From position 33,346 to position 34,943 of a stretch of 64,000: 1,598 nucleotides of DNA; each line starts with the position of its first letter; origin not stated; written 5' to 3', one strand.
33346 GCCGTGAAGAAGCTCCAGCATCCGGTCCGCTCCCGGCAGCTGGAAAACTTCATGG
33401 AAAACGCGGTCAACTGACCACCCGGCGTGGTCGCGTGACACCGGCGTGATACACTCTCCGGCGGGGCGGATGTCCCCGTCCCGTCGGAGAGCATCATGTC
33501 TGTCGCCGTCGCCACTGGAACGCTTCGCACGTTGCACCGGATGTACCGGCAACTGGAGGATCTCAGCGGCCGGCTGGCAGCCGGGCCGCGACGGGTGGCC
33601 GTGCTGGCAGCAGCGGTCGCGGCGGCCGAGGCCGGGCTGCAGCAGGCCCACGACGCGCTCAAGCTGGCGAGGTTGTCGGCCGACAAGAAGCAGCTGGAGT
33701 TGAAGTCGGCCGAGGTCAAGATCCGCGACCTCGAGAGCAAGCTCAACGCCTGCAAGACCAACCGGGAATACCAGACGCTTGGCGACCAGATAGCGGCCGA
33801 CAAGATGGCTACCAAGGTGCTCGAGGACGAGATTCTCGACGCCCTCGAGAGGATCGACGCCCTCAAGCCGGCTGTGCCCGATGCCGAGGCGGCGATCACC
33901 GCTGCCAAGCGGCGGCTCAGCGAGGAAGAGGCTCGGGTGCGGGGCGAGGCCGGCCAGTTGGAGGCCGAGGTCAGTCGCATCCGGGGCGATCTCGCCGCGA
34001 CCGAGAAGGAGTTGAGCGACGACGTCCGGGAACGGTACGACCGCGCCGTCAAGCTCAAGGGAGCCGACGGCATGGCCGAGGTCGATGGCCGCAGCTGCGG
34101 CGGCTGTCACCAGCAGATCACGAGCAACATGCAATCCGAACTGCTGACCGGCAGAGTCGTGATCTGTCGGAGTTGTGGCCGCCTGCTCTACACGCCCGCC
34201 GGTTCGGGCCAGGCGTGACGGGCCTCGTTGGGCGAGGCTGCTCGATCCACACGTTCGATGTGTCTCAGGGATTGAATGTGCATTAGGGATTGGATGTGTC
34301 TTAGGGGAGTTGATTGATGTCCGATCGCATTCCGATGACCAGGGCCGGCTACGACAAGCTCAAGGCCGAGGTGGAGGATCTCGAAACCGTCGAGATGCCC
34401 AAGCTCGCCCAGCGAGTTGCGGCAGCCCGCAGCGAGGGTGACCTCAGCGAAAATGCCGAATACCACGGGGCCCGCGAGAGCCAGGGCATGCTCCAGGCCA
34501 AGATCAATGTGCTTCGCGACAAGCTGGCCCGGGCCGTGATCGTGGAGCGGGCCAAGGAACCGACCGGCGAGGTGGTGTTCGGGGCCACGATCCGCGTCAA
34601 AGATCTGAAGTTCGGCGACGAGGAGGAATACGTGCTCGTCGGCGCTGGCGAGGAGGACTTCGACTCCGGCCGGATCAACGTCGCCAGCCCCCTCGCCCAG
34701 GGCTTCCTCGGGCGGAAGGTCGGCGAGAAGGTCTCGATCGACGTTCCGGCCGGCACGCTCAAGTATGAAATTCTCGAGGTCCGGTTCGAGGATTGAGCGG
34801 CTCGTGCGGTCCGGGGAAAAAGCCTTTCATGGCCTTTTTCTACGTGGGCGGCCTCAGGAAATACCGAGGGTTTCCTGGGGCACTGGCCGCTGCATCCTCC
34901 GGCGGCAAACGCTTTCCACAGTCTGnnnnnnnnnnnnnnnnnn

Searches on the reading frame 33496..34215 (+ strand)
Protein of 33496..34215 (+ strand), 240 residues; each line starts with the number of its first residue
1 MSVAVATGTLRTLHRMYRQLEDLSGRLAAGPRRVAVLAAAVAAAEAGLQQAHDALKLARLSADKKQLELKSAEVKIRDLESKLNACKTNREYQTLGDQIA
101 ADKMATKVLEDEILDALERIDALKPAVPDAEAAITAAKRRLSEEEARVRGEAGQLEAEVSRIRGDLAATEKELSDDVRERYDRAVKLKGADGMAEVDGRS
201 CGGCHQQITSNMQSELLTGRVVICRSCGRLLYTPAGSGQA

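Call 13: search_protein_families(library=pfam, proteins=[window:33496-34215:+], max_evalue=0.001)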
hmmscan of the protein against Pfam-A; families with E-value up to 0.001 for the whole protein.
window:33496-34215:+ (240 aa): 2 families
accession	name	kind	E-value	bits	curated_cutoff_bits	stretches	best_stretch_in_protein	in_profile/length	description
PF02591.20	Zn_ribbon_9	-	6.4e-07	29.8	29.1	1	200-231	1-33/33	C4-type zinc ribbon domain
PF24481.2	CT398_CC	-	0.00042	20.6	27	0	38-186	21-177/180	CT398-like coiled coil hairpin domain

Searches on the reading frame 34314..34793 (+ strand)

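Call 13: search_protein_families(library=pfam, proteins=[window:34314-34793:+], max_evalue=0.001)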
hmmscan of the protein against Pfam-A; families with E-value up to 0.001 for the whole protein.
window:34314-34793:+ (160 aa): 2 families
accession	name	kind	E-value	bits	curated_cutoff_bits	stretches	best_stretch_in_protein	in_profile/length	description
PF03449.20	GreA_GreB_N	-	5.7e-28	97.4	24.5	1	6-76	1-71/71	Transcription elongation factor, N-terminal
PF01272.25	GreA_GreB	-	4.7e-23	81.4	26.9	1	83-157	2-76/77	Transcription elongation factor, GreA/GreB, C-term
